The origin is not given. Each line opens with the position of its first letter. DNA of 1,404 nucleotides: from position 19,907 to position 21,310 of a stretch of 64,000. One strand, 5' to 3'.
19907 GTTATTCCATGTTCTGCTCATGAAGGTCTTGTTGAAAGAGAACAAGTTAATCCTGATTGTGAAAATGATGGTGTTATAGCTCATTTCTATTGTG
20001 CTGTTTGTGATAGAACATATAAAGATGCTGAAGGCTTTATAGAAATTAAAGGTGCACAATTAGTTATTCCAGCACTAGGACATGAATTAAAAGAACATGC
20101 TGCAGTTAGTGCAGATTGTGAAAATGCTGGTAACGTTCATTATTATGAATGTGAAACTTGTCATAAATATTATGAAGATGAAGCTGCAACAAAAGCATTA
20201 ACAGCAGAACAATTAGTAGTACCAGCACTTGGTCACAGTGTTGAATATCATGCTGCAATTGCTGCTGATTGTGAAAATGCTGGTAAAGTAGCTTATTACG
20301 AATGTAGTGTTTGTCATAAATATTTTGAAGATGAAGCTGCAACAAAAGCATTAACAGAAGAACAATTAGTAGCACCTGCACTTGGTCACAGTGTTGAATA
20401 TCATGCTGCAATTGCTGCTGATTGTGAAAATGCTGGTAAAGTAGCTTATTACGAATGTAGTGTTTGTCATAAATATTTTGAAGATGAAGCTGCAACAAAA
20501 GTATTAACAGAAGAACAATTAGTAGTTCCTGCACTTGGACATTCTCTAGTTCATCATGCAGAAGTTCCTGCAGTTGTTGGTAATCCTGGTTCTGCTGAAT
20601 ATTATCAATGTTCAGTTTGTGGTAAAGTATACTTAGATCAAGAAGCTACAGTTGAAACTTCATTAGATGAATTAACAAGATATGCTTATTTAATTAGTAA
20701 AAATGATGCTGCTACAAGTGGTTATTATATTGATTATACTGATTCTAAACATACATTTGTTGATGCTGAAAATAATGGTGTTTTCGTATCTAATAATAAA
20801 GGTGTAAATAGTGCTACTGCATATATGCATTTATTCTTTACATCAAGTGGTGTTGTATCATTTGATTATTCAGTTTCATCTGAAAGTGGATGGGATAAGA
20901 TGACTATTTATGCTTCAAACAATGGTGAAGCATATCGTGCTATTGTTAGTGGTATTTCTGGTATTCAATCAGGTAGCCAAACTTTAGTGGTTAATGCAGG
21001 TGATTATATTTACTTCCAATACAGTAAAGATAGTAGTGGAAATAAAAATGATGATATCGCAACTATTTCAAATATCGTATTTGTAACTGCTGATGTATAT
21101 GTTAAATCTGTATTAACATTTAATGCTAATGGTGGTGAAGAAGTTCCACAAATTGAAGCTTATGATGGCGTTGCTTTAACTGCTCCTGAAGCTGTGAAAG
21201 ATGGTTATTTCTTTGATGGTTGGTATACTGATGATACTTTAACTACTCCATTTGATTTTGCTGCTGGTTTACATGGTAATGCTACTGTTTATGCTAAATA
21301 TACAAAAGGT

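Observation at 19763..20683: Near-identical 153-bp in-frame tandem repeats in a giant lipoprotein gene, a candidate for copy-number (size/antigenic) variation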

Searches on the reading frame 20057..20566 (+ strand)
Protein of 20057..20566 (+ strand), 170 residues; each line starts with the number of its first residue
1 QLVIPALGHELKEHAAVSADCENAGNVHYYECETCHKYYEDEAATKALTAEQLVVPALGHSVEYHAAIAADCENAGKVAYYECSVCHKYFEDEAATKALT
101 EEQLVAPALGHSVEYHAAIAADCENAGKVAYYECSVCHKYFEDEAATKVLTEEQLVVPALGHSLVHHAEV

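Call 42: predict_structure(alignment_id=A1)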
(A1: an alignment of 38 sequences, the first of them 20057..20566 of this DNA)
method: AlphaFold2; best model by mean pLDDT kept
length: 170 residues; sequences in the alignment: 38
mean_pLDDT: 95.1   pTM: 0.67
mean pLDDT of the five models: 95.1, 95.1, 93.9, 93.6, 92.1
residues with pLDDT >= 90: 155; 70-90: 11; 50-70: 4; < 50: 0
segments of 3 or more residues with pLDDT < 50: none
pLDDT, mean of each block of 10 residues (from residue 1): 75 97 97 96 95 96 98 97 98 97 97 98 97 98 98 97 86
secondary structure, 60 per line:
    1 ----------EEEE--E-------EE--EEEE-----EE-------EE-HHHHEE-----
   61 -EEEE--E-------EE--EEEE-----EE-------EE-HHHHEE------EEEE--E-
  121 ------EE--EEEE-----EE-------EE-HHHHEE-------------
elements in order: E11-14 E29-32 H50-53 E62-65 E80-83 H101-104 E113-116 E131-134 H152-155

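Call 44: fold_search(model_id=the predicted structure, library=pdb)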
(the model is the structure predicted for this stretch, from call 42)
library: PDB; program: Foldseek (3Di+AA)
matches with E <= 10: 192; with E <= 0.001: 0
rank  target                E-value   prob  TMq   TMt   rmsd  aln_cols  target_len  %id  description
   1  3trs_D                5.2e-01  0.08  0.13  0.13  23.9       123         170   15  The crystal structure of aspergilloglutamic peptidase from Aspergillus niger (released 2012-08-22)
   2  5n4c_B                5.5e-01  0.06  0.12  0.04  24.8       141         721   13  Prolyl oligopeptidase B from Galerina marginata bound to 35mer hydrolysis and macrocyclization substrate - S577A mutan (released 2017-11-01)
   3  5ys2_E                6.4e-01  0.23  0.19  0.19  24.5       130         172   12  Structure of the domain IV(D_IV) of Pseudorabies virus glycoprotein B( PRV gB) (released 2017-12-27)
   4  5n4c_A                6.4e-01  0.05  0.12  0.04  24.9       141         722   13  Prolyl oligopeptidase B from Galerina marginata bound to 35mer hydrolysis and macrocyclization substrate - S577A mutan (released 2017-11-01)
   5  5n4e_B                9.6e-01  0.04  0.12  0.04  24.4       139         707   13  Prolyl oligopeptidase B from Galerina marginata bound to 35mer hydrolysis and macrocyclization substrate - H698A mutan (released 2017-11-01)
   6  3ddu                  1.0e+00  0.04  0.12  0.04  22.1       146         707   14  Prolyl Oligopeptidase with GSK552 (released 2008-08-19)
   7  3iun                  1.1e+00  0.03  0.10  0.04  27.0       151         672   10  apPEP_D622N opened state (released 2010-05-05)
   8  1y43_B                1.2e+00  0.05  0.14  0.14  25.9       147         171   17  crystal structure of aspergilloglutamic peptidase from Aspergillus niger (released 2005-12-13)
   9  7qrv_A                1.2e+00  0.04  0.11  0.08  24.4       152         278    9  Crystal structure of NHL domain of TRIM2 (full C-terminal) (released 2022-05-04)
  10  6rte_A                1.3e+00  0.06  0.13  0.06  25.8       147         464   11  Dihydro-heme d1 dehydrogenase NirN in complex with DHE (released 2019-06-19)
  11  5n4f                  1.3e+00  0.04  0.13  0.04  25.5       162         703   13  Prolyl oligopeptidase B from Galerina marginata - apo protein (released 2017-11-01)
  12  8v1j_A                1.4e+00  0.08  0.14  0.20  21.3       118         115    8  Structure of an allelic variant of Puccinia graminis f. sp. tritici (Pgt) effector AvrSr27 (AvrSr27-1) (released 2024-06-12)
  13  3iur_A                1.6e+00  0.03  0.13  0.05  21.8       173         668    5  apPEP_D266Nx+H2H3 opened state (released 2010-05-05)
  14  8ttq_A                1.6e+00  0.02  0.09  0.04  25.4       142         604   11  Cryo-EM structure of the inner MKLN1 dimer from an autoinhibited MKLN1 tetramer (released 2024-09-11)
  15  8afw_C                1.8e+00  0.02  0.09  0.06  25.9       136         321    5  Tube assembly of Atg18-WT (released 2023-11-01)
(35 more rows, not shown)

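Call 50: search_solved_structures(query=A1, max_evalue=0.01, show_alignments=1)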
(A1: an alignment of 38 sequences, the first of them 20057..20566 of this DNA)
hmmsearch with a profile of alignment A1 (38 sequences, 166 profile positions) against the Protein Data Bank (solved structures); distinct sequences matched with E-value up to 0.01: 7.
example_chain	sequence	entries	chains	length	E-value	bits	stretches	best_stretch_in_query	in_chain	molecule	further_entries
9qa6_A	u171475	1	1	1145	2.9e-11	46.4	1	55-113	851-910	IgA protease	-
2i13_A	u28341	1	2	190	4.4e-08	36.1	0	74-141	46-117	Aart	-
5v3g_D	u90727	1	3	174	0.00016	24.5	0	23-143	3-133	PR domain zinc finger protein 9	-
5egb_A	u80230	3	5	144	0.00026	23.8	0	78-143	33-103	Histone-lysine N-methyltransferase PRDM9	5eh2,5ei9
1mey_C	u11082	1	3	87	0.00038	23.2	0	79-143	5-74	CONSENSUS ZINC FINGER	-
6ml2_A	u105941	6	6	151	0.0017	21.1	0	80-146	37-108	Zinc finger and BTB domain-containing protein 24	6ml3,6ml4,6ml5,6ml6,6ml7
7aih_BD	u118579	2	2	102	0.0058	19.4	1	77-142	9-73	mL97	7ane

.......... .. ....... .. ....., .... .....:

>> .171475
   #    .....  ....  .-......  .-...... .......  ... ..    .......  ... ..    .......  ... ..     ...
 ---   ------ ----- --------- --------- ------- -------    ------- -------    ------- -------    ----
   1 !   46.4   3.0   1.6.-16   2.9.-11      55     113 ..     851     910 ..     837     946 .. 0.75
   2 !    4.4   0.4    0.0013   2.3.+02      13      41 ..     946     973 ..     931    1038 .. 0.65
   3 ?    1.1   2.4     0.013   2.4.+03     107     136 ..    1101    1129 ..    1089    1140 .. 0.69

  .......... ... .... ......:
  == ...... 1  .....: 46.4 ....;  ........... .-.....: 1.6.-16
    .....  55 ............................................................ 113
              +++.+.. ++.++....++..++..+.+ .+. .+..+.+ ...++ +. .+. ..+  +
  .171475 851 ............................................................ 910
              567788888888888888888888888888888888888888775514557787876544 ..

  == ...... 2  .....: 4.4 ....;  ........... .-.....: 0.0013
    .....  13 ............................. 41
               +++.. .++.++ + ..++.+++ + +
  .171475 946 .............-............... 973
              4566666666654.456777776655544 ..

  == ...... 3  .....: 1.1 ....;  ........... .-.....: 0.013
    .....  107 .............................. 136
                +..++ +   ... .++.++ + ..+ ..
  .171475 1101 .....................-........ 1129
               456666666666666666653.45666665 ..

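Call 57: fold_search(model_id=the predicted structure, library=viral)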
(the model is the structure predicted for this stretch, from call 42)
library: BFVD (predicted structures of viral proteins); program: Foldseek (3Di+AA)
matches with E <= 10: 145; with E <= 0.001: 1
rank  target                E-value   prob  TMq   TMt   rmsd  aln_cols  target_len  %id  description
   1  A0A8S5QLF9            3.2e-06  1.00  0.25  0.08  18.8       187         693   19  S-layer homology domain (Fragment) [Podoviridae sp. ctdRZ1]
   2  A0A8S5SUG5            2.2e-02  0.98  0.25  0.12  10.0       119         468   16  Leucine rich repeat protein [Siphoviridae sp. ctqPo10]
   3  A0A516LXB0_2          3.9e-02  0.60  0.20  0.08  12.3       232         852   14  (no name in the UniProt tables at hand)
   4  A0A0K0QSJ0            1.3e-01  0.11  0.14  0.08  18.6       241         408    7  Long tail fiber protein Gp37 [Citrobacter phage IME-CF2]
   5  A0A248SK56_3          2.2e-01  0.08  0.11  0.02  27.9       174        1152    7  (no name in the UniProt tables at hand)
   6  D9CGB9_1              3.7e-01  0.06  0.13  0.04  26.6       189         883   10  (no name in the UniProt tables at hand)
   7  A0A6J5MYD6            4.5e-01  0.21  0.17  0.05  12.9       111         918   13  LT_GEWL domain containing protein [uncultured Caudovirales phage]
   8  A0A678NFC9            5.0e-01  0.57  0.16  0.19  12.8        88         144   19  Uncharacterized protein [Salmonella phage SE-W109]
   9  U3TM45                5.3e-01  0.06  0.13  0.06  19.0       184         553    9  Putative tail fiber protein [Ralstonia phage RSB3]
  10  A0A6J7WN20            5.6e-01  0.06  0.14  0.06  25.9       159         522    9  Uncharacterized protein [uncultured Caudovirales phage]
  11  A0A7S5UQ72            6.8e-01  0.06  0.12  0.10  28.2       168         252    7  (no name in the UniProt tables at hand)
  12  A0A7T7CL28            1.1e+00  0.14  0.14  0.22  15.5       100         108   16  (no name in the UniProt tables at hand)
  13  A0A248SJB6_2          1.1e+00  0.06  0.15  0.05  24.5       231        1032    9  (no name in the UniProt tables at hand)
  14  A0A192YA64            1.1e+00  0.02  0.10  0.04  23.3       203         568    8  Long tail fiber distal subunit [Morganella phage vB_MmoM_MP1]
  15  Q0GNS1                1.2e+00  0.07  0.14  0.09  23.1       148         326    5  HSPV161 [Horsepox virus]
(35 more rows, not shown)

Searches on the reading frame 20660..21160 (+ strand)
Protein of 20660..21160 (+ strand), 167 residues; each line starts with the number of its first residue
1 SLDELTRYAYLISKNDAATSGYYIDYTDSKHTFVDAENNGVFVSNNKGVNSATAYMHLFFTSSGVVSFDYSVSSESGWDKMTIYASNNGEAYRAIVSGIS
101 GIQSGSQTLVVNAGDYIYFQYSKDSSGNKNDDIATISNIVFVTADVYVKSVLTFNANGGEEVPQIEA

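Call 54: search_protein_families(library=pfam, proteins=[window:20660-21160:+], max_evalue=0.1)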
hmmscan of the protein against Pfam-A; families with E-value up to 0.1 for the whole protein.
window:20660-21160:+ (167 aa): 1 family
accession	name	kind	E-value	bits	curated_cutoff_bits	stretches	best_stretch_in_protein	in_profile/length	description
PF21852.1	DUF6911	-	0.00091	19.4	24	1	33-87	8-62/128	Family of unknown function (DUF6911)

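Call 76: predict_structure(alignment_id=A3)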
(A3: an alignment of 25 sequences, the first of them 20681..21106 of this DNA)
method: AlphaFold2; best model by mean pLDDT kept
length: 142 residues; sequences in the alignment: 25
mean_pLDDT: 92.8   pTM: 0.87
mean pLDDT of the five models: 92.8, 92.7, 92.6, 92.0, 90.6
residues with pLDDT >= 90: 113; 70-90: 25; 50-70: 4; < 50: 0
segments of 3 or more residues with pLDDT < 50: none
pLDDT, mean of each block of 10 residues (from residue 1): 93 90 87 95 92 97 94 95 90 97 96 89 90 96 80
secondary structure, 60 per line:
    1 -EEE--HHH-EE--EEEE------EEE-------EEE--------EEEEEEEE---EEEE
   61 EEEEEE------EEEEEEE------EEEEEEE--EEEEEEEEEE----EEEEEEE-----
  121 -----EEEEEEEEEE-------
elements in order: E2-4 E15-18 E25-27 E35-37 E46-53 E57-66 E73-79 E86-92 E95-104 E109-115 E126-135

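Call 78: fold_search(model_id=the predicted structure, library=pdb)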
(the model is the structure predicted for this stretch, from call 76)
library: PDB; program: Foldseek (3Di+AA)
matches with E <= 10: 1839; with E <= 0.001: 265
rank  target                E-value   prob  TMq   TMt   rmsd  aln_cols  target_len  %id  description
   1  4lks_A                7.1e-06  1.00  0.41  0.38   7.3       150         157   13  Structure of CBM32-3 from a family 31 glycoside hydrolase from Clostridium perfringens in complex with galactose (released 2014-12-24)
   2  2xom_A                7.5e-06  1.00  0.39  0.39   9.4       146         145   11  Atomic resolution structure of TmCBM61 in complex with beta-1,4- galactotriose (released 2010-09-08)
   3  3m1h_B                8.6e-06  1.00  0.47  0.40   7.4       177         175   11  Crystal Structure Analysis of the K3 Cleaved Adhesin Domain of Lys-gingipain (Kgp) from Porphyromonas gingivalis w83 (released 2011-03-23)
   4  1w8w_B                9.8e-06  1.00  0.46  0.47   6.1       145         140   19  CBM29-2 mutant Y46A: Probing the Mechanism of Ligand Recognition by Family 29 Carbohydrate Binding Modules (released 2005-03-22)
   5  1wky                  1.0e-05  1.00  0.42  0.18   6.8       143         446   10  Crystal structure of alkaline mannanase from Bacillus sp. strain JAMB-602: catalytic domain and its Carbohydrate Binding (released 2005-06-15)
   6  3m1h_A                1.1e-05  1.00  0.47  0.41   6.9       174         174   10  Crystal Structure Analysis of the K3 Cleaved Adhesin Domain of Lys-gingipain (Kgp) from Porphyromonas gingivalis w83 (released 2011-03-23)
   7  2xon_L                1.1e-05  1.00  0.40  0.40   8.7       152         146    8  Structure of TmCBM61 in complex with beta-1,4-galactotriose at 1.4 A resolution (released 2010-09-08)
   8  6a48                  1.2e-05  1.00  0.43  0.12   5.7       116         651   14  Crystal structure of reelin N-terminal region (released 2019-06-19)
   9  2y6j                  1.3e-05  1.00  0.40  0.36   7.1       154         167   10  X-2 engineered mutated CBM4-2 Carbohydrate Binding Module from a Thermostable Rhodothermus marinus Xylanase (released 2012-03-07)
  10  4qaw_D                1.3e-05  0.99  0.30  0.12  12.3       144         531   14  Structure of modular Xyn30D from Paenibacillus barcinonensis (released 2014-10-08)
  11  8u5e_A                1.4e-05  1.00  0.39  0.44   5.1       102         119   16  Crystal Structure of C-terminal domain of Clostridium perfringens Enterotoxin in Space Group P 21 21 21 (released 2023-12-20)
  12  8a28_A                1.4e-05  1.00  0.50  0.23   5.7       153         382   12  Structure of the astacin zymogen of LAST-MAM from Limulus polyphemus (released 2022-10-19)
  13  1gwk_A                1.5e-05  1.00  0.44  0.45   6.4       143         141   16  Carbohydrate binding module family29 (released 2003-03-20)
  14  3m1h_D                1.5e-05  1.00  0.47  0.40   7.3       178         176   11  Crystal Structure Analysis of the K3 Cleaved Adhesin Domain of Lys-gingipain (Kgp) from Porphyromonas gingivalis w83 (released 2011-03-23)
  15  9j7x                  1.5e-05  1.00  0.38  0.43   6.0       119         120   12  Crystal structure of quintuple mutant C terminal fragment of Clostridium perfringens enterotoxin (C-CPEm19) (released 2025-06-18)
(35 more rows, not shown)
